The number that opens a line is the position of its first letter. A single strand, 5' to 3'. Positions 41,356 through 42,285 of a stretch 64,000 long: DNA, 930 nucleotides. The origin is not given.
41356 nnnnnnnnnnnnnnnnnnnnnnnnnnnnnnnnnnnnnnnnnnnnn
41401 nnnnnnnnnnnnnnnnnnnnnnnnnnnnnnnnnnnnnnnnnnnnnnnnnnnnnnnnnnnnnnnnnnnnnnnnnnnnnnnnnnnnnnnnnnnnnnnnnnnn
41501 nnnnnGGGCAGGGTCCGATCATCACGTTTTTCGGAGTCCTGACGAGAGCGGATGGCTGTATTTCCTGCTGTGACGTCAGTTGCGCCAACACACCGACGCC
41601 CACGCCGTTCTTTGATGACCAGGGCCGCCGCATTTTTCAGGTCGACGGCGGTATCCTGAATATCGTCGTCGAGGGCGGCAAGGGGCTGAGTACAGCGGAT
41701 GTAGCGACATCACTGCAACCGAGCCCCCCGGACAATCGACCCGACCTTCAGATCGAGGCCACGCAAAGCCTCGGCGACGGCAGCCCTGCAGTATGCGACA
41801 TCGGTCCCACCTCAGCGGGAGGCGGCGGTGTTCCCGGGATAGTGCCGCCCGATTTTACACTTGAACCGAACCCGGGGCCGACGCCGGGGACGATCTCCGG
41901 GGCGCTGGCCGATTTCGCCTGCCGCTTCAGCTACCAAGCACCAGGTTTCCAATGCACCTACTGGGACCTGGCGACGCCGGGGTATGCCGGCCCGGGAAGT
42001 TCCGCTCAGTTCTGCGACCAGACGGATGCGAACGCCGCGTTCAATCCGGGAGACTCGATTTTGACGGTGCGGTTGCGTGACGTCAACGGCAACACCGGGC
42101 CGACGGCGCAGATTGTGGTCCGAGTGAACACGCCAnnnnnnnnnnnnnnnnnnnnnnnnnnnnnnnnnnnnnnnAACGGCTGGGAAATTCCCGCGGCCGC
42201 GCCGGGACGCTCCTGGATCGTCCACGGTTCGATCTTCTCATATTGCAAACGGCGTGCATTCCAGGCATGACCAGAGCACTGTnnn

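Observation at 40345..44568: Two paralogous dockerin-fronted proteins sharing a novel C-terminal domain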

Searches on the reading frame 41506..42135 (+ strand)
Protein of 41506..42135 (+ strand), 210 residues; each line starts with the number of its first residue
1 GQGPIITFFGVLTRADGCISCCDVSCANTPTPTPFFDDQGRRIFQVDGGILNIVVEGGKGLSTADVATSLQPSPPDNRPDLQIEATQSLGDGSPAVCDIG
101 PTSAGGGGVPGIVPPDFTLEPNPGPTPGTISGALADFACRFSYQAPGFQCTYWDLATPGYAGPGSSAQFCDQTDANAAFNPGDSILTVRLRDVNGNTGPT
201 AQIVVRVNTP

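Call 5: find_homologous_proteins(query=window:41506-42135:+)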
Query seq(210 aa) (210 aa): 131 proteins with E <= 0.001 among 375 candidates; the best 120 are listed.
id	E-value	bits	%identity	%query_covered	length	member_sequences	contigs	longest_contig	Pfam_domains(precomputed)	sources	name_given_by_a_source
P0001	2.8e-105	369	84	95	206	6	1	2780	-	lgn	-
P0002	1.7e-75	272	66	96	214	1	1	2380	-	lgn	-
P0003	2.4e-72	261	65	98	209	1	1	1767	-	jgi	jgi:hypothetical protein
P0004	9.2e-68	246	61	98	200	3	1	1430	-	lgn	-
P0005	6.0e-67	244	61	98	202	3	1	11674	-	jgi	jgi:hypothetical protein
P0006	5.2e-65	237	59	98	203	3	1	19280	-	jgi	-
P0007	1.0e-64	236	59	98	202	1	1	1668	-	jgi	jgi:hypothetical protein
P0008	3.3e-64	235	57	96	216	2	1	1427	-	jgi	-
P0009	1.1e-63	233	65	83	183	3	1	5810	-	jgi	-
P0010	3.3e-63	231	60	98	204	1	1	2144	-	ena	-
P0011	5.9e-60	221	58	98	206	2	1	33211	-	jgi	jgi:hypothetical protein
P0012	3.3e-56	209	60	86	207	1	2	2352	-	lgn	-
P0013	8.1e-56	207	54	98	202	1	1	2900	-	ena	-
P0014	3.5e-55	205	53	98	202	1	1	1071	-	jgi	-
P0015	5.3e-55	205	51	100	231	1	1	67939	-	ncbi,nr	ncbi:MAG: hypothetical protein HY270_14770 [Deltaproteobacteria bacterium]|nr:hypothetical protein [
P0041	1.1e-47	181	49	94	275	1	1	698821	-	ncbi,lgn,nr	ncbi:MAG: hypothetical protein KatS3mg077_2688 [Candidatus Binatia bacterium]|nr:MAG: hypothetical p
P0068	4.2e-39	153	54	80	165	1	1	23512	-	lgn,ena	-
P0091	1.0e-30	125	42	96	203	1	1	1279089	-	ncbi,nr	ncbi:MAG: hypothetical protein N3C12_06105 [Candidatus Binatia bacterium]|nr:hypothetical protein [C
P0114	3.4e-18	84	36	97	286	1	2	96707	-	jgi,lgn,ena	-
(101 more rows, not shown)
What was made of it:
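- Family size and distribution: 131 hits, all 'hypothetical' (call 5).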

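Call 8: find_encoding_contigs(protein=P0015, flank=10000, max_places=3)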
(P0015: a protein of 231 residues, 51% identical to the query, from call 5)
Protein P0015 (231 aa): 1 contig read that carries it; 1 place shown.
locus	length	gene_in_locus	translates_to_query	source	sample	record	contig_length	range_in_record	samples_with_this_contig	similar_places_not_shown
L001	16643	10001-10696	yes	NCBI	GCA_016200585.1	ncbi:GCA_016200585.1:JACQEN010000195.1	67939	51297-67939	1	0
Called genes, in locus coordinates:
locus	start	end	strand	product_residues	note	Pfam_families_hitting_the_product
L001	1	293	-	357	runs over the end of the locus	PF08240:ADH_N, PF16912:Glu_dehyd_C, PF00107:ADH_zinc_N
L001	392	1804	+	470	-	PF06144:DNA_pol3_delta (faint), PF21694:DNA_pol3_delta_C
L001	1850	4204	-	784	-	PF02515:CoA_transf_3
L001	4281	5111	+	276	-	PF12146:Hydrolase_4, PF00561:Abhydrolase_1, PF12697:Abhydrolase_6, PF03096:Ndr, PF08386:Abhydrolase_4 (weak)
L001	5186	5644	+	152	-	PF01243:PNPOx_N, PF12900:Pyridox_ox_2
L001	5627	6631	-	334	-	-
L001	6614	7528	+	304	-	-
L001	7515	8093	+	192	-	-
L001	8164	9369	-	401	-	-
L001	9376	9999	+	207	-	-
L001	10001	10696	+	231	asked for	-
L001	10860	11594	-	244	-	-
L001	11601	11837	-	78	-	-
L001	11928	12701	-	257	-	-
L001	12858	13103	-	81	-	-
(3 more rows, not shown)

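Call 17: search_solved_structures(query=A1, max_evalue=10, show_alignments=2)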
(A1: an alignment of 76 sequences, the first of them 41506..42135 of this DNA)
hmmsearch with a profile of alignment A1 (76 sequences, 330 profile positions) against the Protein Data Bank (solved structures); distinct sequences matched with E-value up to 10: 0.

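Call 20: find_encoding_contigs(protein=P0041, flank=10000, max_places=2)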
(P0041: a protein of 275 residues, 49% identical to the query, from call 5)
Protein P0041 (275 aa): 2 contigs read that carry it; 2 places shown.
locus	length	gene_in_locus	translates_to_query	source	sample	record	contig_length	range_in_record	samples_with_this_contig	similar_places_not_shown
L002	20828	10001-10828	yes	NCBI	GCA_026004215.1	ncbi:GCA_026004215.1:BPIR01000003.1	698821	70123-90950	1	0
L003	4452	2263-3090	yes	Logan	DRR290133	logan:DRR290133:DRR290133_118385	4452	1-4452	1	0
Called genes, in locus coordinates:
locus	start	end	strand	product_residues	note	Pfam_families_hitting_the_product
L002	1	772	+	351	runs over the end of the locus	PF00140:Sigma70_r1_2, PF04542:Sigma70_r2, PF04539:Sigma70_r3 (weak), PF04545:Sigma70_r4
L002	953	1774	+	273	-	PF00561:Abhydrolase_1, PF12146:Hydrolase_4, PF12697:Abhydrolase_6, PF03096:Ndr (weak), PF08386:Abhydrolase_4 (weak)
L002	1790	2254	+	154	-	PF01243:PNPOx_N, PF12900:Pyridox_ox_2 (weak)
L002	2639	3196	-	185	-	-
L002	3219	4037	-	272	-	-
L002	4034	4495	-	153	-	-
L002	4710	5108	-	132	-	-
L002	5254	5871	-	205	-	-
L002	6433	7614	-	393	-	-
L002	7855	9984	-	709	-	-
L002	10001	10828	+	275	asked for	-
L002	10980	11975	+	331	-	-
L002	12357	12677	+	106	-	-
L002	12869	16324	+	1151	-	PF02415:Chlam_PMP (faint), PF00036:EF-hand_1 (faint)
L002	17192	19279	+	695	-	-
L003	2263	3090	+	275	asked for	-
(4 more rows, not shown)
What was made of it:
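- Public gene calls in homologous loci place genes on the opposite strand across the linkers and truncate the domain to about 200 aa (calls 5, 8, 20).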

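Call 21: find_encoding_contigs(protein=P0114, flank=10000, max_places=3)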
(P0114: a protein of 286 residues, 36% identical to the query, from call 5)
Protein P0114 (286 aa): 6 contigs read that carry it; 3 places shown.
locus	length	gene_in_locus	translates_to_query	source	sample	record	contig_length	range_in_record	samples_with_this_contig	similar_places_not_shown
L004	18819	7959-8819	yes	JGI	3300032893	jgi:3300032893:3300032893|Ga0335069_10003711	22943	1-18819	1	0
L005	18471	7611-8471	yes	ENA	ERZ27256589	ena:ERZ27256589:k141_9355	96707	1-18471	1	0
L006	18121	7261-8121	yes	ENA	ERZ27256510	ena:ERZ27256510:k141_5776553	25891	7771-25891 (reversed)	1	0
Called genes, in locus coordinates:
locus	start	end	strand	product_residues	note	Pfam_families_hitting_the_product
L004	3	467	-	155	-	?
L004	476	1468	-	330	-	PF00574:CLP_protease (weak), PF01972:SDH_protease (weak), PF25145:NfeD1b_N, PF01343:Peptidase_S49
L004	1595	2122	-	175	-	-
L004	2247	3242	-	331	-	PF02668:TauD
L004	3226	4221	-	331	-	PF01408:GFO_IDH_MocA, PF22725:GFO_IDH_MocA_C3, PF02894:GFO_IDH_MocA_C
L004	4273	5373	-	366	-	-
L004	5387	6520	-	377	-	-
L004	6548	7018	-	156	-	-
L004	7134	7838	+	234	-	PF00730:HhH-GPD, PF00633:HHH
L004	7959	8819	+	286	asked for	-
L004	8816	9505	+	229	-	PF00801:PKD, PF18911:PKD_4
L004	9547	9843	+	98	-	-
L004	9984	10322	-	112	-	PF14864:Alkyl_sulf_C, PF02036:SCP2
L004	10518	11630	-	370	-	PF16268:DUF4921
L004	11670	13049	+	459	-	PF07690:MFS_1, PF13347:MFS_2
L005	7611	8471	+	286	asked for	-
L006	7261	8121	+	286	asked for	-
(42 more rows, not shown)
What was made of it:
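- Lipoprotein-anchored single-copy relatives next to a PKD protein (call 21) fit a binding head as well as they fit a receptor.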

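Call 22: predict_structure(alignment_id=A1)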
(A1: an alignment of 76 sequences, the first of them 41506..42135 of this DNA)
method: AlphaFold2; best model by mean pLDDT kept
length: 210 residues; sequences in the alignment: 76
mean_pLDDT: 94.7   pTM: 0.91
mean pLDDT of the five models: 94.7, 94.2, 93.8, 93.2, 92.7
residues with pLDDT >= 90: 177; 70-90: 33; 50-70: 0; < 50: 0
segments of 3 or more residues with pLDDT < 50: none
pLDDT, mean of each block of 10 residues (from residue 1): 96 88 84 94 96 98 98 95 98 96 95 96 88 97 96 89 97 96 98 97 95
secondary structure, 60 per line:
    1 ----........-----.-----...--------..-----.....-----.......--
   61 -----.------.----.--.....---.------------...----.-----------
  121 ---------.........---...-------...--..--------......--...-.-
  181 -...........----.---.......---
elements in order: E5-12 E42-46 E52-58 E81-85 H130-138 E142-144 E152-154 E167-172 E182-192 E201-207
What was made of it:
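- Fold: AF2 pLDDT 94.7, pTM 0.91, about 10 strands and one helix (call 22).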

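Call 26: fold_search(model_id=the predicted structure, library=pdb)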
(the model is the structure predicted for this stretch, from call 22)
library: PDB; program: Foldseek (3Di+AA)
matches with E <= 10: 1372; with E <= 0.001: 0
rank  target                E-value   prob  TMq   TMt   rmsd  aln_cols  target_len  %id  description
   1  3q01_A                4.8e-03  0.41  0.22  0.21  14.1       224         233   12  An induced fit mechanism regulates p53 DNA binding kinetics to confer sequence specificity (released 2011-05-11)
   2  2ata_A                5.1e-03  0.54  0.25  0.26  14.5       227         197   11  Structural Basis of DNA Recognition by p53 Tetramers (complex II) (released 2006-07-11)
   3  8xcb_A                5.7e-03  0.44  0.23  0.24  13.8       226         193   12  Cocrystal structure of p53 in complex of B20 (released 2025-06-11)
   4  8xcb_C                6.8e-03  0.41  0.23  0.25  14.4       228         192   12  Cocrystal structure of p53 in complex of B20 (released 2025-06-11)
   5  4qo1_B                7.2e-03  0.44  0.23  0.24  14.7       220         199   12  p53 DNA binding domain in complex with Nb139 (released 2014-10-29)
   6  8dc7                  8.5e-03  0.51  0.25  0.26  14.6       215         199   12  Crystal structure of p53 Y220C covalently bound to indole KG10 (released 2022-10-12)
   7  8dc6_D                1.0e-02  0.47  0.25  0.27  13.6       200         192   13  Crystal structure of p53 Y220C covalently bound to indole KG6 (released 2022-10-12)
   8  9a9w_K                1.1e-02  0.44  0.25  0.23  12.5       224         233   12  USP7 bound to a nucleosome/p53 complex (released 2025-08-06)
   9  4mzi                  1.1e-02  0.38  0.24  0.25  13.4       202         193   12  Crystal structure of a human mutant p53 (released 2014-01-15)
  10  6rz3_A                1.1e-02  0.51  0.27  0.28  14.8       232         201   11  Crystal structure of a complex between the DNA-binding domain of p53 and the carboxyl-terminal conserved region of iAS (released 2019-10-30)
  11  3d0a_B                1.1e-02  0.38  0.25  0.26  13.7       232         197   12  Human p53 core domain with hot spot mutation R249S and second site suppressor mutation H168R in sequence-specific comp (released 2009-01-20)
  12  7b4c_B                1.1e-02  0.35  0.23  0.25  14.6       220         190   11  Structural basis of reactivation of oncogenic p53 mutants by a small molecule: methylene quinuclidinone (MQ). Human p5 (released 2021-12-08)
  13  7b46_A                1.1e-02  0.33  0.23  0.25  13.2       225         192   12  Structural basis of reactivation of oncogenic p53 mutants by a small molecule: methylene quinuclidinone (MQ). Human wi (released 2021-12-08)
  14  2ahi_C                1.1e-02  0.30  0.22  0.24  13.7       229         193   12  Structural Basis of DNA Recognition by p53 Tetramers (complex III) (released 2006-07-11)
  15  4ijt                  1.1e-02  0.30  0.23  0.23  13.4       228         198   11  Human p53 core domain with hot spot mutation R273H (form II) (released 2013-08-14)
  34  2w1n                  1.9e-02  0.38  0.21  0.20  11.3       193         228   11  cohesin and fibronectin type-III double module construct from the Clostridium perfringens glycoside hydrolase GH84C (released 2009-02-03)
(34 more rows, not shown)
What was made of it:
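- On Cellulosomal scaffoldin: The Foldseek cohesin hit is insignificant (TM 0.21; call 26).
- On Any solved or curated family for the head domain: Foldseek PDB: best TM about 0.25-0.30, E>=5e-3 (call 26).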

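Call 36: find_encoding_contigs(protein=P0091, flank=10000, max_places=1)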
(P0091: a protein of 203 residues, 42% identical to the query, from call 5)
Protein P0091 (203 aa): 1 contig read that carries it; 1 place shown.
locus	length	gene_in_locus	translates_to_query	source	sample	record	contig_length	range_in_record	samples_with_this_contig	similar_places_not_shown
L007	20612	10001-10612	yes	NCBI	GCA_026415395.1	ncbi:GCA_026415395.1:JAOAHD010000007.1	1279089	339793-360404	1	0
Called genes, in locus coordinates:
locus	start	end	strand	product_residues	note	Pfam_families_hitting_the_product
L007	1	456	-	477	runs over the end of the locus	PF04293:SpoVR, PF24755:SpoVR_C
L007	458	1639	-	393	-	PF04285:DUF444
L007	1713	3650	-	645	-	PF08298:AAA_PrkA, PF13191:AAA_16 (faint), PF06798:PrkA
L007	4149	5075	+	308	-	PF00795:CN_hydrolase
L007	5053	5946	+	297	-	PF02540:NAD_synthase, PF03054:tRNA_Me_trans (faint)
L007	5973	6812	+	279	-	PF00590:TP_methylase, PF23016:RsmI_C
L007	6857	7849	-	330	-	PF02126:PTE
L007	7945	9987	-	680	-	-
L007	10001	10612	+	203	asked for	-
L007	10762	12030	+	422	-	-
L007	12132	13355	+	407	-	-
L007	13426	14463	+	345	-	-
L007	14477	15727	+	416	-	-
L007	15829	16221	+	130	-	PF00072:Response_reg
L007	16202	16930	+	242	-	PF06803:DUF1232 (faint)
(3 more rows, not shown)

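Call 37: find_encoding_contigs(protein=P0011, flank=10000, max_places=1)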
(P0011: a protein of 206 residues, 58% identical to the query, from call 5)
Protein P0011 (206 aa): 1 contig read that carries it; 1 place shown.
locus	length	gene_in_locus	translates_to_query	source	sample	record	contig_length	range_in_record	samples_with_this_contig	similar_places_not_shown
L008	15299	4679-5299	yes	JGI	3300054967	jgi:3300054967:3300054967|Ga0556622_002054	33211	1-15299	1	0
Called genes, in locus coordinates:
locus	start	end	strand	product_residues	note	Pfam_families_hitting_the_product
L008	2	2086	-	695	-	?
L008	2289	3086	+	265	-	PF00561:Abhydrolase_1, PF12146:Hydrolase_4, PF12697:Abhydrolase_6, PF08386:Abhydrolase_4 (faint)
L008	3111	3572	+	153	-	PF12900:Pyridox_ox_2 (weak), PF01243:PNPOx_N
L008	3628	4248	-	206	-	-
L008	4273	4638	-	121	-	-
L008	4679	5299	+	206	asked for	-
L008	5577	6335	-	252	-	-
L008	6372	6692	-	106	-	-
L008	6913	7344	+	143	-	-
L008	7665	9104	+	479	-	-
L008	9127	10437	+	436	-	-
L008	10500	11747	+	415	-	-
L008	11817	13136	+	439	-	-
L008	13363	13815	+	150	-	PF00072:Response_reg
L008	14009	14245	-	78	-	PF13560:HTH_31, PF12844:HTH_19, PF01381:HTH_3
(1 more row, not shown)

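Call 38: find_encoding_contigs(protein=P0068, flank=10000, max_places=1)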
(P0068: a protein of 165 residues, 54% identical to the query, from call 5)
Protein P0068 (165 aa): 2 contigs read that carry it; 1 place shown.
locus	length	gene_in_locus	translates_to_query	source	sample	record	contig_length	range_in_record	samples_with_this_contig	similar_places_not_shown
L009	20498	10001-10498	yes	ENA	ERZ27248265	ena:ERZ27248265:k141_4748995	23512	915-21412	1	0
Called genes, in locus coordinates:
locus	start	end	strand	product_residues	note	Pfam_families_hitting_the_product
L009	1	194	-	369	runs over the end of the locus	?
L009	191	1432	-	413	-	PF25917:BSH_RND, PF25973:BSH_CzcB (faint), PF25876:HH_MFP_RND, PF25944:Beta-barrel_RND, PF25967:RND-MFP_C, PF25989:YknX_C (weak)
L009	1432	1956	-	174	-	PF01047:MarR, PF12802:MarR_2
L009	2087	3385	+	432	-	PF06433:Me-amine-dh_H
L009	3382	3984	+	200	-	PF07291:MauE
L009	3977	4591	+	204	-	PF00578:AhpC-TSA (weak), PF13098:Thioredoxin_2 (weak)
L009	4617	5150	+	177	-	PF02975:Me-amine-dh_L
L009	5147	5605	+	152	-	-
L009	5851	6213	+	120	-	PF20586:DUF6788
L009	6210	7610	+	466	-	PF13701:DDE_Tnp_1_4, PF01609:DDE_Tnp_1 (weak)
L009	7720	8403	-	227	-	-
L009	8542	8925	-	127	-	-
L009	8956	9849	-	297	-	-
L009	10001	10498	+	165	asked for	-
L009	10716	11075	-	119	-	-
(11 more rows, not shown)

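Call 39: search_protein_representatives(alignment_id=A3)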
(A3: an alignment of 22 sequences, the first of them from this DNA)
Query: 22 sequences, 206 profile positions. Proteins with E-value up to 0.001 (for the whole library): 641; up to 1e-10: 525; up to 1e-30: 384. The best 150 are listed.
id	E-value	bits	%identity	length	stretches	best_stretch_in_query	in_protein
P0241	4.6e-217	732.1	-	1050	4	2-204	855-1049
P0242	3.2e-166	566.1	-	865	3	2-204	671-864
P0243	2.1e-158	540.6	-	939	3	3-204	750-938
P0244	3.7e-141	484.2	-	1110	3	2-205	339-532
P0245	8.9e-136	466.6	-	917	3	2-204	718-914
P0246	2.7e-113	393.2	-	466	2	2-204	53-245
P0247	7.8e-111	385.2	-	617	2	2-204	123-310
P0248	1.0e-110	384.8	-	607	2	3-204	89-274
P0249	2.5e-109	380.2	-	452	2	5-204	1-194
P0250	2.8e-109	380.1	-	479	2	3-204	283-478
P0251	3.6e-109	379.7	-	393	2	2-203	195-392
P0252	8.5e-107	372.0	-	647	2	3-204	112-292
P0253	1.4e-106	371.3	-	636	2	2-204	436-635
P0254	2.3e-106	370.6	-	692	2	2-203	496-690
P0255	1.1e-103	361.8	-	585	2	4-204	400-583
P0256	8.2e-103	359.0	-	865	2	4-205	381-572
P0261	2.2e-101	354.3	-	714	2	3-203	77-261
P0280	4.1e-90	317.5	-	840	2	2-204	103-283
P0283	1.1e-88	312.9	-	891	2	2-204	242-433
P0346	2.0e-51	191.1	-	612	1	2-204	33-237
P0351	2.5e-51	190.8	-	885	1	2-204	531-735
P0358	1.1e-50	188.7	-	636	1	2-204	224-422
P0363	4.4e-50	186.7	-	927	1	2-204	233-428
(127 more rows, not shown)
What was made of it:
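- There are 641 representatives at E<=1e-3 and 384 at E<=1e-30 (call 39).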

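Call 41: search_protein_families(library=pfam, proteins=[P0241, P0244, P0256, P0283, P0351, P0363, P0280, P0346, P0358, P0261], max_evalue=0.01)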
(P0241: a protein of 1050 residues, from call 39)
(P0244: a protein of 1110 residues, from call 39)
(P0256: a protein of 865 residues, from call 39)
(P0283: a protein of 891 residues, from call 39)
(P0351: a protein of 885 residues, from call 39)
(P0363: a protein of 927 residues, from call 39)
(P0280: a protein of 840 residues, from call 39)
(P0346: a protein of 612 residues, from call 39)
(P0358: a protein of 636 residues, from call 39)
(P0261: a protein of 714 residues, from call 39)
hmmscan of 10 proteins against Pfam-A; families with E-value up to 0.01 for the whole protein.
P0241 (1050 aa): 2 families
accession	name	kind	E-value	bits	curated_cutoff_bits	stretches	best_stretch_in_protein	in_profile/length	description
PF02494.22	HYR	-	1.4e-05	25.7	21.7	0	788-815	53-79/81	HYR domain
PF00404.24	Dockerin_1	-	0.00053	20.6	22.9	1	35-85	2-55/57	Dockerin type I domain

P0244 (1110 aa): 0 families

P0256 (865 aa): 0 families

P0283 (891 aa): 0 families

P0351 (885 aa): 2 families
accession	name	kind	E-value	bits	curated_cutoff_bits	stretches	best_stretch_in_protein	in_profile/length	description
PF13229.12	Beta_helix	-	9e-12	45.3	25.9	1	101-275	2-155/158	Right handed beta helix region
PF02415.23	Chlam_PMP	-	2.4e-09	36.9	20.6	0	223-240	1-18/19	Chlamydia polymorphic membrane protein (Chlamydia_PMP) repeat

P0363 (927 aa): 1 family
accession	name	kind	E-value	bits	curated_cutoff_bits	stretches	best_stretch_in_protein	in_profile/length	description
PF00036.39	EF-hand_1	-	0.0012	18.7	25.4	0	870-887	10-27/29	EF hand domain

P0280 (840 aa): 1 family
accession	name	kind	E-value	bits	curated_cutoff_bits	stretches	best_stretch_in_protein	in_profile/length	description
PF00404.24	Dockerin_1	-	0.00028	21.4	22.9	1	33-95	1-55/57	Dockerin type I domain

P0346 (612 aa): 3 families
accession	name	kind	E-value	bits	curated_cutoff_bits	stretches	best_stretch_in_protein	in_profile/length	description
PF00404.24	Dockerin_1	-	1.3e-06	28.9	22.9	1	359-409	2-52/57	Dockerin type I domain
PF13620.12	CarboxypepD_reg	-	0.002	18.9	32.3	1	303-356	1-55/82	Carboxypeptidase regulatory-like domain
PF00963.24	Cohesin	-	0.0063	17.1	24.1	0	517-589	18-100/139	Cohesin domain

P0358 (636 aa): 1 family
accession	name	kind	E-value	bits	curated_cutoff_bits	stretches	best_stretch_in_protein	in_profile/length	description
PF13202.12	EF-hand_5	-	0.0066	16.3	25.9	0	597-612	7-22/25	EF hand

P0261 (714 aa): 2 families
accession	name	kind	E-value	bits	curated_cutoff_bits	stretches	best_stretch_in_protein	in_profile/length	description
PF00404.24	Dockerin_1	-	2.8e-05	24.7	22.9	1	28-71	3-49/57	Dockerin type I domain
PF00036.39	EF-hand_1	-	0.0023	17.8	25.4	0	58-74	9-25/29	EF hand domain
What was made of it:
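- On HYR domain (PF02494): Only the last ~27 positions match, and only in one relative (call 41).
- Closest known: HYR / PKD-type Ig-like adhesion domains. Same: One family member passes the Pfam HYR cut-off on that stretch (call 41).
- The domain is small, beta-rich and disulfide-stapled, with an Ig-like terminal hairpin (calls 22, 41).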

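Call 45: search_protein_families(library=pfam, alignment_id=A3, max_evalue=5)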
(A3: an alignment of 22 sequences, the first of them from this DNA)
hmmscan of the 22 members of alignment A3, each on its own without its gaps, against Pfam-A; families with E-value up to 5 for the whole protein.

A. member 1, seq(210 aa): 0 families

B. families by the number of members that match (of 22 scanned): 4 families
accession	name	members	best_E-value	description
PF17936.7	Big_6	2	0.13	Bacterial Ig domain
PF16275.10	SF1-HH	1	0.038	Splicing factor 1 helix-hairpin domain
PF25697.1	EBNA2_N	1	0.038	EBNA-2 N-terminal dimerization domain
PF16627.10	BRX_assoc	1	0.13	Unstructured region between BRX_N and BRX domain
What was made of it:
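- On Cellulosomal scaffoldin: None of the 22 head-domain sequences scanned hit Cohesin at E<=5 (call 45).
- No sequence similarity to cohesin: none of the 22 family members scanned hit Pfam Cohesin, even at E<=5 (call 45).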
